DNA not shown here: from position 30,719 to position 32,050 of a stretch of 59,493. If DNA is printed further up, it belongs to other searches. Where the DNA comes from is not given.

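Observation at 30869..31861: Single polypeptide fusing a thymidylate-kinase-like P-loop domain to a UDG-fold domain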

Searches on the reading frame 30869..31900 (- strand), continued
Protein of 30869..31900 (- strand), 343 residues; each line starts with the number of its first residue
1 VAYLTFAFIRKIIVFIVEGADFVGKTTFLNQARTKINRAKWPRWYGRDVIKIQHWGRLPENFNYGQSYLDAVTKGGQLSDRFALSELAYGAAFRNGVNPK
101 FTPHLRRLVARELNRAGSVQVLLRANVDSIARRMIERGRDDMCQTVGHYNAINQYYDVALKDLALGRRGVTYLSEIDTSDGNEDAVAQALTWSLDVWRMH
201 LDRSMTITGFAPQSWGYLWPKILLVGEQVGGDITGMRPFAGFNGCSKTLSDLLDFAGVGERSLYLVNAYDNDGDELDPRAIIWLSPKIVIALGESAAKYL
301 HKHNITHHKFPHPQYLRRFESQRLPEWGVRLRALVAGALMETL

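Call 69: search_solved_structures(query=A3, max_evalue=0.001, show_alignments=5)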
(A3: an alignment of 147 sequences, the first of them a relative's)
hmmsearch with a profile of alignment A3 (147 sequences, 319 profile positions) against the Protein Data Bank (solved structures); distinct sequences matched with E-value up to 0.001: 81 (the best 60 are shown).
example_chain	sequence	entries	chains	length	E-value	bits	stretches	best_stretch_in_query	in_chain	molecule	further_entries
2axp_A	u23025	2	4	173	1.5e-25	93.6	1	3-161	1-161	hypothetical protein BSU20280 | SPBc2 prophage-derived uncharacterized protein yorR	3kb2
9d2f_A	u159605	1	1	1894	3.4e-09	39.9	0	6-42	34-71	Adenylate kinase 9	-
1vk2_A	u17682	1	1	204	4.4e-09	39.5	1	173-271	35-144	Uracil-DNA glycosylase TM0511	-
1l9g_A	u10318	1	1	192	1.1e-08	38.2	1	181-271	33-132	Conserved hypothetical protein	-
1ui0_A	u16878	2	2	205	1.2e-07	34.8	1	177-276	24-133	Uracil-DNA Glycosylase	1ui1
5xbh_A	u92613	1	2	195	1.6e-07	34.4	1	4-161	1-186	Thymidylate kinase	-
1e9f_A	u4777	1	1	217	4.3e-07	33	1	4-166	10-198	THYMIDYLATE KINASE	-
8iie_A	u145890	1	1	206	7.5e-07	32.2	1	180-242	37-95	Type-4 uracil-DNA glycosylase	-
8iii_A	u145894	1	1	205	7.6e-07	32.2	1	180-242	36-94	Type-4 uracil-DNA glycosylase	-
8iih_A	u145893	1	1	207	7.7e-07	32.1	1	180-242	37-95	Type-4 uracil-DNA glycosylase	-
6ajo_A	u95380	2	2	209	7.8e-07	32.1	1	180-242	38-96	Uracil DNA glycosylase superfamily protein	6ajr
6iod_A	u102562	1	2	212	7.9e-07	32.1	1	180-242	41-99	Phage SPO1 DNA polymerase-related protein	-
6ail_A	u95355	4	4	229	7.9e-07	32.1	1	179-242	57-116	Uracil DNA glycosylase X | Uracil DNA glycosylase superfamily protein | Phage SPO1 DNA polymerase-related protein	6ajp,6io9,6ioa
8iig_A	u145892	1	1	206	7.9e-07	32.1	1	180-242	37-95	Type-4 uracil-DNA glycosylase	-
8iif_A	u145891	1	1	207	8.1e-07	32.1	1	180-242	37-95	Type-4 uracil-DNA glycosylase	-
4zbx_A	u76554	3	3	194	1.7e-05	27.7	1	179-269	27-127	Uracil-DNA glycosylase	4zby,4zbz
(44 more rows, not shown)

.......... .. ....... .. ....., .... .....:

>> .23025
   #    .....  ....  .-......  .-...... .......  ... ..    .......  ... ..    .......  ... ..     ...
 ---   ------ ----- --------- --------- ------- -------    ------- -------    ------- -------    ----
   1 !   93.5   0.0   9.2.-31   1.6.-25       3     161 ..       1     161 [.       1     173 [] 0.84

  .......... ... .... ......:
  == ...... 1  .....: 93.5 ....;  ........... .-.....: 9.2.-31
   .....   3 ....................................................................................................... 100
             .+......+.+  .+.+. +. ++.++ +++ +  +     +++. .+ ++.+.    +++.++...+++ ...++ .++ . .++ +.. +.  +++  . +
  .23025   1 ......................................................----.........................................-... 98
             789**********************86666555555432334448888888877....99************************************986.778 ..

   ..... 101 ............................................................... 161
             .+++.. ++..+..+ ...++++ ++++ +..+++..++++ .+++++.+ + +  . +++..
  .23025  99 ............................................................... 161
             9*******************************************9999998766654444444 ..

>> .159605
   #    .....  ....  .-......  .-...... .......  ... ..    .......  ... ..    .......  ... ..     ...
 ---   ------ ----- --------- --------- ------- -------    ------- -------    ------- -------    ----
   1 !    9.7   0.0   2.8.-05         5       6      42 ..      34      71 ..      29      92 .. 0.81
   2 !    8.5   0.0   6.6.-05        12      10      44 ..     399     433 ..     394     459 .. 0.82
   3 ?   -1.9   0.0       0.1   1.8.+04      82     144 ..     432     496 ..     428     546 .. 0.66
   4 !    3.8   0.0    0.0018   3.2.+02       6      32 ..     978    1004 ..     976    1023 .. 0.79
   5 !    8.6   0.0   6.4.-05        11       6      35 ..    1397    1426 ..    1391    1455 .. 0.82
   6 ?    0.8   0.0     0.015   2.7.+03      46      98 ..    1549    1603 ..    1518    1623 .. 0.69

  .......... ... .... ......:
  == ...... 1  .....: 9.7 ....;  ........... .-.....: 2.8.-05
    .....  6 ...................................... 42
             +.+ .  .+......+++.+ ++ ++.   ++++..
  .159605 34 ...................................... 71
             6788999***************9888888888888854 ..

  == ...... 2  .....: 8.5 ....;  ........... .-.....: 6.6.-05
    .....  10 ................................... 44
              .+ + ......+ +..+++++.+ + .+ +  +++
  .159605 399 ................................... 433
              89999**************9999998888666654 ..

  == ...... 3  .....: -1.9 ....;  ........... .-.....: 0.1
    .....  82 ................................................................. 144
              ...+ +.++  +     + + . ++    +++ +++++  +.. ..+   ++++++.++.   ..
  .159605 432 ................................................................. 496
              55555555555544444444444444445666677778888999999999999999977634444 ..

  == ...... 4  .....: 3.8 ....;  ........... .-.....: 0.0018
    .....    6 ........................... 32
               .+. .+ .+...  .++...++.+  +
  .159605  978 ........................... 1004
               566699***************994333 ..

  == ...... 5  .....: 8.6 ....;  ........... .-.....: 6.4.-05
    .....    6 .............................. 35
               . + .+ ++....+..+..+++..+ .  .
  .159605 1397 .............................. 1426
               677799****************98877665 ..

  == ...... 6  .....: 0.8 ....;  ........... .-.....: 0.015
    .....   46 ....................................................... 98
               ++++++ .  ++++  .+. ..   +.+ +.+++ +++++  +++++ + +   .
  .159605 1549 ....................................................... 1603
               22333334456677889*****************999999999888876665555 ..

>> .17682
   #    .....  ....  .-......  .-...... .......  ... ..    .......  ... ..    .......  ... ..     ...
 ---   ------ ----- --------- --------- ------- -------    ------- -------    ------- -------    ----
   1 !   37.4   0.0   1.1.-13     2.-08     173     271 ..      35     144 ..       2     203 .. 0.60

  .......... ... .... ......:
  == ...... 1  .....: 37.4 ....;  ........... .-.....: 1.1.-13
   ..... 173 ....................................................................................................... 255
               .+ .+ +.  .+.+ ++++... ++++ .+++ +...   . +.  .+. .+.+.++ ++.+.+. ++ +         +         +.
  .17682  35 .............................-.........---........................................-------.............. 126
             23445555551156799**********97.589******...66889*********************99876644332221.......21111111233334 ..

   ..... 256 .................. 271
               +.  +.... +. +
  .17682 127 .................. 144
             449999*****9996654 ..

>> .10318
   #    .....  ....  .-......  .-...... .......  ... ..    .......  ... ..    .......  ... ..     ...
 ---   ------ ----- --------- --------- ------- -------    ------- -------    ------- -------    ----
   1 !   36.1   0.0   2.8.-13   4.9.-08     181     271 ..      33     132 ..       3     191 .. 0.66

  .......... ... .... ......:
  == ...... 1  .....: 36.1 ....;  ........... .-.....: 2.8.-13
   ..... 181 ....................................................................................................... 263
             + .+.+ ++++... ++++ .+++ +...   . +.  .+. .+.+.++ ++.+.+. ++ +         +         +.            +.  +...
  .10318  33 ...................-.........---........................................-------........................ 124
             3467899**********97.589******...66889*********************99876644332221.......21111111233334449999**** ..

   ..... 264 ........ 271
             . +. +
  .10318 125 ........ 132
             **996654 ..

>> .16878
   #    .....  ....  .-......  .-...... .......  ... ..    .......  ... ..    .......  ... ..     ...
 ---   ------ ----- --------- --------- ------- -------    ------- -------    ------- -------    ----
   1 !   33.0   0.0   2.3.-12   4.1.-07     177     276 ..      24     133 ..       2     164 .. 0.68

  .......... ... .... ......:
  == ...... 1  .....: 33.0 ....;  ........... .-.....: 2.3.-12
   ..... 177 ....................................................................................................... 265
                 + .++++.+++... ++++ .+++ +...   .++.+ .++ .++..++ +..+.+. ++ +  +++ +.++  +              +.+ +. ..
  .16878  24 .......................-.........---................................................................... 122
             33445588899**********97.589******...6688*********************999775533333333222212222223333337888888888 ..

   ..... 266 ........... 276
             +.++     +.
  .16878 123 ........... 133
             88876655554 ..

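Call 70: search_protein_families(library=pfam, alignment_id=A3, max_evalue=0.001)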
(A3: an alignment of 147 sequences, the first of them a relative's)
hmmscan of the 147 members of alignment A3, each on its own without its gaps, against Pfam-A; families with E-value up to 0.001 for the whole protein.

A. member 1, P0001 (330 aa): 1 family
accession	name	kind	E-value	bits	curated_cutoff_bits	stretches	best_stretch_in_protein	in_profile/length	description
PF03167.25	UDG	-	0.00027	21.5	24.3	1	207-310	8-128/141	Uracil DNA glycosylase superfamily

B. families by the number of members that match (of 147 scanned): 16 families
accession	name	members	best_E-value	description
PF02223.23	Thymidylate_kin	61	1.3e-09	Thymidylate kinase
PF03167.25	UDG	31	3.5e-11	Uracil DNA glycosylase superfamily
PF13238.12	AAA_18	28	9.8e-07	AAA domain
PF13671.12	AAA_33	18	2.1e-07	AAA domain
PF13521.12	AAA_28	16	2.2e-06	AAA domain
PF01712.25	dNK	5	2.4e-07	Deoxynucleoside kinase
PF13401.12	AAA_22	4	0.00061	AAA domain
PF13191.12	AAA_16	3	0.00016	AAA ATPase domain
PF05729.18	NACHT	2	9e-05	NACHT domain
PF20720.3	nSTAND3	2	0.00019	Novel STAND NTPase 3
PF00004.35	AAA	2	0.00034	ATPase family associated with various cellular activities (AAA)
PF13189.12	Cytidylate_kin2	1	0.00026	Cytidylate kinase-like family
PF13481.12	AAA_25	1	0.00031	AAA domain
PF03976.20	PPK2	1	0.00033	Polyphosphate kinase 2 (PPK2)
PF02224.24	Cytidylate_kin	1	0.00033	Cytidylate kinase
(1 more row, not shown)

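Call 72: search_protein_families(library=pfam, proteins=[L048:6546-7769:+, L048:7785-8741:+, L048:8732-9256:+, L048:9437-10435:+, L048:14674-15507:+, L048:1674-2393:+, L005:6185-7303:+], max_evalue=0.01)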
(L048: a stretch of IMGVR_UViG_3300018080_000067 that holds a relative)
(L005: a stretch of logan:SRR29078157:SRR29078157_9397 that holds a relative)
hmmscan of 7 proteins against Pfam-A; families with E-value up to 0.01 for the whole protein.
L048:6546-7769:+ (407 aa): 1 family
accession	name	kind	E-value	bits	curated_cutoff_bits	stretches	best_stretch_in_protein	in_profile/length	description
PF08761.16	dUTPase_2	-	2.6e-09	38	22.9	1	319-393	19-97/162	dUTPase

L048:7785-8741:+ (318 aa): 1 family
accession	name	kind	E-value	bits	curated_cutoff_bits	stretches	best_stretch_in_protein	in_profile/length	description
PF02511.20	Thy1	-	1.5e-21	77.5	24.8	1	95-234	51-190/191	Thymidylate synthase complementing protein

L048:8732-9256:+ (174 aa): 0 families

L048:9437-10435:+ (332 aa): 1 family
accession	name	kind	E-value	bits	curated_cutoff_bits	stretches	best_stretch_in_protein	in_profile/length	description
PF13173.12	AAA_14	-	0.0066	16.9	27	0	2-38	5-46/129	AAA domain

L048:14674-15507:+ (277 aa): 3 families
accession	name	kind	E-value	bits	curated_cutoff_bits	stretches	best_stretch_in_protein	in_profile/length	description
PF14743.12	DNA_ligase_OB_2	-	2.5e-10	40.6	28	1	198-263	2-66/66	DNA ligase OB-like domain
PF04679.21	DNA_ligase_A_C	-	4.1e-05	24.3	27.5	1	240-266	68-94/94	ATP dependent DNA ligase C terminal region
PF01068.26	DNA_ligase_A_M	-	0.00016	21.9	26.2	1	19-176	15-187/204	ATP dependent DNA ligase domain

L048:1674-2393:+ (239 aa): 1 family
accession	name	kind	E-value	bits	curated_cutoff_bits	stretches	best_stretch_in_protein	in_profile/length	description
PF23977.1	Pam3_Gp34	-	7.9e-41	140.9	27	1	9-222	3-235/235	Pam3 phage gp34-like protein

L005:6185-7303:+ (372 aa): 2 families
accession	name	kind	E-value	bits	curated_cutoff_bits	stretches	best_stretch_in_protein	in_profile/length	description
PF01555.25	N6_N4_Mtase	-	5.3e-08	33.5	26.7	1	118-157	179-218/221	DNA methylase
PF02086.21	MethyltransfD12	-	0.0016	18.7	22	1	123-168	23-68/253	D12 class N6 adenine-specific DNA methyltransferase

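Call 74: find_related_loci(query=A2, collection=genome_contigs, flank=8000)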
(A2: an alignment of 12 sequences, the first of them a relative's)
Query A2 (330 aa) in genome_contigs; peptide patterns used: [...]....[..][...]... (x = any residue, [..] = any of these).
24 stretches matched a pattern, but none encodes a relative of the query by tblastn (E <= 1e-3).
